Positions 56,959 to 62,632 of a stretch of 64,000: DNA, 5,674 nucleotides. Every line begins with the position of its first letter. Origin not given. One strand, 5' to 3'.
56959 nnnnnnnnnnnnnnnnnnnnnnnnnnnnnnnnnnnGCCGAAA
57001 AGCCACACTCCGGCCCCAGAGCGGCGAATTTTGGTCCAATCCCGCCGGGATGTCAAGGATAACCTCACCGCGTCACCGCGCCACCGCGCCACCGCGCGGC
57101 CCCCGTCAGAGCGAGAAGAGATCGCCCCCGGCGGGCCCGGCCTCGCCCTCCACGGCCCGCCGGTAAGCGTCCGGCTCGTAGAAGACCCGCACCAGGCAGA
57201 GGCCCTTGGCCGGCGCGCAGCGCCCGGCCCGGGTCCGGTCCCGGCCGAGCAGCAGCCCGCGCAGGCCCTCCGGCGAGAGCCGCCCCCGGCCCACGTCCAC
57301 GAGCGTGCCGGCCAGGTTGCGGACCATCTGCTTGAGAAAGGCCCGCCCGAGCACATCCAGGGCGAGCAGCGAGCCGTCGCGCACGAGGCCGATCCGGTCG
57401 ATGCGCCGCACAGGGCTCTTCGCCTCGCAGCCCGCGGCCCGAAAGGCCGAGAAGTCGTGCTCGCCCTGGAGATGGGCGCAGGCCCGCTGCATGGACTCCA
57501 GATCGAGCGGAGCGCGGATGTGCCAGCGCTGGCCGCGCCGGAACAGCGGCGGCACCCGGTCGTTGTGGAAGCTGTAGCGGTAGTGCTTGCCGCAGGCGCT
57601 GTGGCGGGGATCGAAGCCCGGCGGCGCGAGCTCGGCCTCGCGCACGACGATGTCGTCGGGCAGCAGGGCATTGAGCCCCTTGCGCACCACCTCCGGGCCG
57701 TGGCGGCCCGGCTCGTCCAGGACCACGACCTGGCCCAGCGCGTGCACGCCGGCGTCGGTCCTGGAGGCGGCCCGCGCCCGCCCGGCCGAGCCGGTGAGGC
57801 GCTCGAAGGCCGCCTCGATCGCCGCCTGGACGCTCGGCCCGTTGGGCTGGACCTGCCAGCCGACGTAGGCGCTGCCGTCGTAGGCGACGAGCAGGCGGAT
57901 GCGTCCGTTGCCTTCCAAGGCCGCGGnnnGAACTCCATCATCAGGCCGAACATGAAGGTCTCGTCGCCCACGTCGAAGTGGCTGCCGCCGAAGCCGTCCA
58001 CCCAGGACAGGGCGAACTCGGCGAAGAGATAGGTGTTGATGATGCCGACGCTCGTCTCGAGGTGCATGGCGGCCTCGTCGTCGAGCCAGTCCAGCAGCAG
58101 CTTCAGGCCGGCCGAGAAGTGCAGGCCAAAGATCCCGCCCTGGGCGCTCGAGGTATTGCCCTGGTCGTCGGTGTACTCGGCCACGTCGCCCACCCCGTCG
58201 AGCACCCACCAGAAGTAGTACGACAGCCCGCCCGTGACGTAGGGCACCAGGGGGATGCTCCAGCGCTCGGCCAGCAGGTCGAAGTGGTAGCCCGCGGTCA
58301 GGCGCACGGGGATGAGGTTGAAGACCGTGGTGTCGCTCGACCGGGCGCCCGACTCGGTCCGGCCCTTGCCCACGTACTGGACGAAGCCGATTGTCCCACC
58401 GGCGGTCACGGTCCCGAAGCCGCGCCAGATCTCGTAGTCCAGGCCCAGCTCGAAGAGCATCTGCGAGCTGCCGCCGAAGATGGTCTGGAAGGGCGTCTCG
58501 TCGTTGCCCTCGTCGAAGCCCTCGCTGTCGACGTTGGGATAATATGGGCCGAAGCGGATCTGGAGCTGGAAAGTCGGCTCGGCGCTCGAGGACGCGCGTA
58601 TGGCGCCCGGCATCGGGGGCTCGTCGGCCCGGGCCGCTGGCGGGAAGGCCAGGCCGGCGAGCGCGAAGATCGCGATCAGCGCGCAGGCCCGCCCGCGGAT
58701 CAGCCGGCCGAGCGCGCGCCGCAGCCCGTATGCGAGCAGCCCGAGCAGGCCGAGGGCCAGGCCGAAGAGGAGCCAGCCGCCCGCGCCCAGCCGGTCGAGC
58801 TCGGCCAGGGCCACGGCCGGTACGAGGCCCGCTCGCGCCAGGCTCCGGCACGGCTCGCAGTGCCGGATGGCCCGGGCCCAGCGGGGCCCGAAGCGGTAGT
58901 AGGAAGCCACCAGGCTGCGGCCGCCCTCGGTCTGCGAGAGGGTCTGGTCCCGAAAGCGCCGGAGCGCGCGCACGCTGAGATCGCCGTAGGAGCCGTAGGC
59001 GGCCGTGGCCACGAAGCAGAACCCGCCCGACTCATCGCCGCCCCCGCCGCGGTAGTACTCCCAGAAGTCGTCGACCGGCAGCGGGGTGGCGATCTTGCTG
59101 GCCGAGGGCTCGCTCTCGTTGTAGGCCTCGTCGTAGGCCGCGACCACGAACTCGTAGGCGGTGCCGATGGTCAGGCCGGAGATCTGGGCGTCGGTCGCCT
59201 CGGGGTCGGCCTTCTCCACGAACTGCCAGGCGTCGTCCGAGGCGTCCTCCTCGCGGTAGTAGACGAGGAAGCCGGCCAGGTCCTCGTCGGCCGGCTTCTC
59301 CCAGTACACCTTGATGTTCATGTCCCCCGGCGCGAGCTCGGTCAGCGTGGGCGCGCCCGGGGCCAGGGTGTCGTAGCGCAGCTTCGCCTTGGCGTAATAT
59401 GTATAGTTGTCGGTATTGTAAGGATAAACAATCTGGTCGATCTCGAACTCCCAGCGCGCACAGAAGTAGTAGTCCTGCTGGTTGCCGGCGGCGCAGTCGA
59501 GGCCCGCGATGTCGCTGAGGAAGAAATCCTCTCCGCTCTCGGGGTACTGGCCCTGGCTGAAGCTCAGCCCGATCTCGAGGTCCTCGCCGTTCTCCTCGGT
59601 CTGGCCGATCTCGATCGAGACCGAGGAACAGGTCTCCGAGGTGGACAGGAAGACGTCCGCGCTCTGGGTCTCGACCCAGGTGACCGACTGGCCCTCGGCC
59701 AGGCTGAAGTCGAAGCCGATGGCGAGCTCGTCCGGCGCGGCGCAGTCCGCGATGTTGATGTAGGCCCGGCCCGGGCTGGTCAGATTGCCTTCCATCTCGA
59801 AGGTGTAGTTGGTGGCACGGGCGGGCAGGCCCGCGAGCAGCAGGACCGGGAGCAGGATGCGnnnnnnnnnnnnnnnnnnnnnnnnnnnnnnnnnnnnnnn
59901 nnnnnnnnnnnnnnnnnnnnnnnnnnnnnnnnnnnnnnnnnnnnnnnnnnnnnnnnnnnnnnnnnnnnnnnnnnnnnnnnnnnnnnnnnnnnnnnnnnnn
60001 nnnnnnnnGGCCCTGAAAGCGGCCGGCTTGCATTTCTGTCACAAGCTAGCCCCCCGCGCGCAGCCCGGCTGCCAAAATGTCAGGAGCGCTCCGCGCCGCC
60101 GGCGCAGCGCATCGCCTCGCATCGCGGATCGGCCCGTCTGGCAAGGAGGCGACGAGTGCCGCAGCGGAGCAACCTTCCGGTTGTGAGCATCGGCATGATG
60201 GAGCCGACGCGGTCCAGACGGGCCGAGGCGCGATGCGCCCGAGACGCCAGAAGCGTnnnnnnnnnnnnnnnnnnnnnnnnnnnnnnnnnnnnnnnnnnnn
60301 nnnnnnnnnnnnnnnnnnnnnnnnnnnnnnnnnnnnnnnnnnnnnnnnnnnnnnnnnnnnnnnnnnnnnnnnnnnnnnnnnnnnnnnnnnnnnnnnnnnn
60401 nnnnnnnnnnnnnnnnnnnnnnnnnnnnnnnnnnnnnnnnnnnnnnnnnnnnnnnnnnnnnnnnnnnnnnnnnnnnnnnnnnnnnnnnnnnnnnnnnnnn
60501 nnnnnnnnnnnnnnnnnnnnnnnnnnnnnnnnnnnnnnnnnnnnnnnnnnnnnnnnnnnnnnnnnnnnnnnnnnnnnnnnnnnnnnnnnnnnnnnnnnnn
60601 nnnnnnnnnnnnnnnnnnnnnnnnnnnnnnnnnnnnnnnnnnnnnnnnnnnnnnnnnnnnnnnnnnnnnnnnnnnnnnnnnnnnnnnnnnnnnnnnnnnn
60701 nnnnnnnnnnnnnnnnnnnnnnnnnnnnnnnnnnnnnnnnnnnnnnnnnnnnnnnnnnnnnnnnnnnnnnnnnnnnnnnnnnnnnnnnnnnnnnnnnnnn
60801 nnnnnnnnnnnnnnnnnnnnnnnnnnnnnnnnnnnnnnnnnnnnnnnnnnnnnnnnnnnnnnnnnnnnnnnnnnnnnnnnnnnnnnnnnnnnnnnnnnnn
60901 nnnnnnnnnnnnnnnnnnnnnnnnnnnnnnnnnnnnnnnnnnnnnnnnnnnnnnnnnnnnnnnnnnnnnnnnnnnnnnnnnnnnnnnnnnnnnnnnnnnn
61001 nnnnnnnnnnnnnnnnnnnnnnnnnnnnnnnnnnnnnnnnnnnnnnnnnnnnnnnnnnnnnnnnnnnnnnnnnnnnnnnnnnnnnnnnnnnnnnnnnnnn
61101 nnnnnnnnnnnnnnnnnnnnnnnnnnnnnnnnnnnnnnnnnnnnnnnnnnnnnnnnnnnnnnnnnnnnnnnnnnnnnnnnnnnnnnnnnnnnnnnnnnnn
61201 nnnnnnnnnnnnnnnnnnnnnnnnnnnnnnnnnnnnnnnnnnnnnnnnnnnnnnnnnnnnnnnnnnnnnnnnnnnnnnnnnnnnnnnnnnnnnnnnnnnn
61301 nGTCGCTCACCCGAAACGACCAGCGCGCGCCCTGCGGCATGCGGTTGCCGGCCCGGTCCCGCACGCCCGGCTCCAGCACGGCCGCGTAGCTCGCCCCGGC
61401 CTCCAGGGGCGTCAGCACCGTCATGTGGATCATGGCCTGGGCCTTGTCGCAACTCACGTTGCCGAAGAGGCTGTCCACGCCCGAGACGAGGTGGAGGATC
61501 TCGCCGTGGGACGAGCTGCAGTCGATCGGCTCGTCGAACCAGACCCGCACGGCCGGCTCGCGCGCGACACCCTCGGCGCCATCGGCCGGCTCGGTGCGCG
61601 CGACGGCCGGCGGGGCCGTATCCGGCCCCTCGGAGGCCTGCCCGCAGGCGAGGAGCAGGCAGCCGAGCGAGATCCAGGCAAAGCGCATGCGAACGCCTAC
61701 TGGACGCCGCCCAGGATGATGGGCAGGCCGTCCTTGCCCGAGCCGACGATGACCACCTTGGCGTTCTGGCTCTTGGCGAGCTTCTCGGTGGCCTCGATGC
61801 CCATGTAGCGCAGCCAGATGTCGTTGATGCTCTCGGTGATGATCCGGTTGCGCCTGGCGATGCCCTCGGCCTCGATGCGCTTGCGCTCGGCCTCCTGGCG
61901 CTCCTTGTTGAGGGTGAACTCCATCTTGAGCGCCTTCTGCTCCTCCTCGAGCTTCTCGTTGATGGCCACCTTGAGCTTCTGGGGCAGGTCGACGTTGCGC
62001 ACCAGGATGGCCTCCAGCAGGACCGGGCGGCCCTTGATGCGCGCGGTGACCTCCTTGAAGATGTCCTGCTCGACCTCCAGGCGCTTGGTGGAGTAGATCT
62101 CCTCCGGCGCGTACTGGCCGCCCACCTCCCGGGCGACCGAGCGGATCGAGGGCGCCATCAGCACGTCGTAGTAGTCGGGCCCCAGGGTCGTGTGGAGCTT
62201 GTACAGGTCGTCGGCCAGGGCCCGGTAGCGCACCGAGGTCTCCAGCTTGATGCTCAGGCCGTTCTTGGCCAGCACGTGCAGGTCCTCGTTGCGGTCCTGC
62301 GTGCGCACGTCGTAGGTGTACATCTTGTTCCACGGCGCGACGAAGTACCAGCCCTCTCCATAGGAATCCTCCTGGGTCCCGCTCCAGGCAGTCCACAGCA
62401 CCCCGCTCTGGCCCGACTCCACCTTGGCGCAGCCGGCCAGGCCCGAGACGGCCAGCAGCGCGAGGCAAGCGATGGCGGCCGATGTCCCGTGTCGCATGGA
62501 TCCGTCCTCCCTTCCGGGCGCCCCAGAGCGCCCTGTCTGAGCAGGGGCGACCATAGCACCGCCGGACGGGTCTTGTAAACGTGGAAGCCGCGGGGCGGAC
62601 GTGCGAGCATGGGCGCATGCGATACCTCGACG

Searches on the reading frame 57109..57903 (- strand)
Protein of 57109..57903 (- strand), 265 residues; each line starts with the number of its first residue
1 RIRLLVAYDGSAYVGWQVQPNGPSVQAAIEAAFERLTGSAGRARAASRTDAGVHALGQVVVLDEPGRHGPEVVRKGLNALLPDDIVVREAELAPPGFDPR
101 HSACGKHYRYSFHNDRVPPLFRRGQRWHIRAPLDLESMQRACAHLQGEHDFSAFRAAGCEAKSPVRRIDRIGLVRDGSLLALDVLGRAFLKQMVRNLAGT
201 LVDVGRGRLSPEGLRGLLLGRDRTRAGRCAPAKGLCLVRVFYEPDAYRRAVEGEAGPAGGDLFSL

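Call 42: search_protein_families(library=pfam, proteins=[window:57109-57903:-], max_evalue=0.00001)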
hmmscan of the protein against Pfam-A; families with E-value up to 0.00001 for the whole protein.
window:57109-57903:- (265 aa): 1 family
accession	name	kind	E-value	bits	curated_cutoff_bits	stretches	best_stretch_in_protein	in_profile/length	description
PF01416.25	PseudoU_synth_1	-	5.1e-41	139.9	23.3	2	141-243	1-108/108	tRNA pseudouridine synthase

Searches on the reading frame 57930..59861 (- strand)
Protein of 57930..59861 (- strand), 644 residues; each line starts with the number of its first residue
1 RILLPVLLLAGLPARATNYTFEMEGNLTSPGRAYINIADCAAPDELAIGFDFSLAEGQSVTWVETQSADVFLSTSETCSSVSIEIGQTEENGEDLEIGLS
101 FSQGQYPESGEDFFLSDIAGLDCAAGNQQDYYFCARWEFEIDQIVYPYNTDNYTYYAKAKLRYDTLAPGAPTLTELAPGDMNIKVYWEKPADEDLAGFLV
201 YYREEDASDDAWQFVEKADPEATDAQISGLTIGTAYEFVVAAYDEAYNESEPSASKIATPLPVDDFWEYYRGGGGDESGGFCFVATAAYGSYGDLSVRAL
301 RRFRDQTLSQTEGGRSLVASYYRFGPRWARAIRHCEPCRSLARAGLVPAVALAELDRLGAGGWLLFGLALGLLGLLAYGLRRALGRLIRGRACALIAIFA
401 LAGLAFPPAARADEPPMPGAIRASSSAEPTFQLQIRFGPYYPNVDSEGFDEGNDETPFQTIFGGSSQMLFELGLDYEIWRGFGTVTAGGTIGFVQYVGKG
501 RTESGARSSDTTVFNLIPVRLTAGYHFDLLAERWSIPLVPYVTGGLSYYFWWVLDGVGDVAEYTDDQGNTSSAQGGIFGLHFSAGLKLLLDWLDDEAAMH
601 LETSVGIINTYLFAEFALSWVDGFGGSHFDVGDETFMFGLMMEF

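Call 42: search_protein_families(library=pfam, proteins=[window:57930-59861:-], max_evalue=0.00001)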
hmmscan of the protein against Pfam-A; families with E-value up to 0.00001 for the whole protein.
window:57930-59861:- (644 aa): 1 family
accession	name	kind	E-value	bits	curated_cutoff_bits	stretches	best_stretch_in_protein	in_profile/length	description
PF00041.27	fn3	-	1.8e-07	31.7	25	1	180-253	13-78/84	Fibronectin type III domain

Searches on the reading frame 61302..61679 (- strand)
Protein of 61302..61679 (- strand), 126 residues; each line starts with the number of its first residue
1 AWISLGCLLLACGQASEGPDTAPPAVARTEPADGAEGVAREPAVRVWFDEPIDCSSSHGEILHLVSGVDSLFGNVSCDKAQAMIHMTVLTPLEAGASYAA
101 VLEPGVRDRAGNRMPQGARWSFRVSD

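Call 43: search_protein_families(library=pfam, proteins=[window:61302-61679:-], max_evalue=0.00001)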
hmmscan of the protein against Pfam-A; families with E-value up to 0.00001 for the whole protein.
window:61302-61679:- (126 aa): 1 family
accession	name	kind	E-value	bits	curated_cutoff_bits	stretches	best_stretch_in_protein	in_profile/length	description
PF13205.12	Big_5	-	4.9e-17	63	23.6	1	20-123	1-104/105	Bacterial Ig-like domain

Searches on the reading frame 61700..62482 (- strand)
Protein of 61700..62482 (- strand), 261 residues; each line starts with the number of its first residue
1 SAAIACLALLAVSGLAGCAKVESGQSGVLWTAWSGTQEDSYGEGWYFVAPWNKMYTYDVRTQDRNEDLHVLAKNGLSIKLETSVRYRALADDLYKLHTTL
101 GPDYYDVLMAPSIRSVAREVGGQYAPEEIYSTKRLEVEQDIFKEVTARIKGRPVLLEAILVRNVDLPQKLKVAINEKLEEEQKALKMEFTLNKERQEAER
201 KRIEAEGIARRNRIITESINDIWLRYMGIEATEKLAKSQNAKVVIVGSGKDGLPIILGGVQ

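Call 43: search_protein_families(library=pfam, proteins=[window:61700-62482:-], max_evalue=0.00001)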
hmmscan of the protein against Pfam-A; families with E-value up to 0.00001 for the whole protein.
window:61700-62482:- (261 aa): 1 family
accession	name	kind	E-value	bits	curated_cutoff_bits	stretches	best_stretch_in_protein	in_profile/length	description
PF01145.31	Band_7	-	2.9e-30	106.1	23.6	1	20-198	2-176/176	SPFH domain / Band 7 family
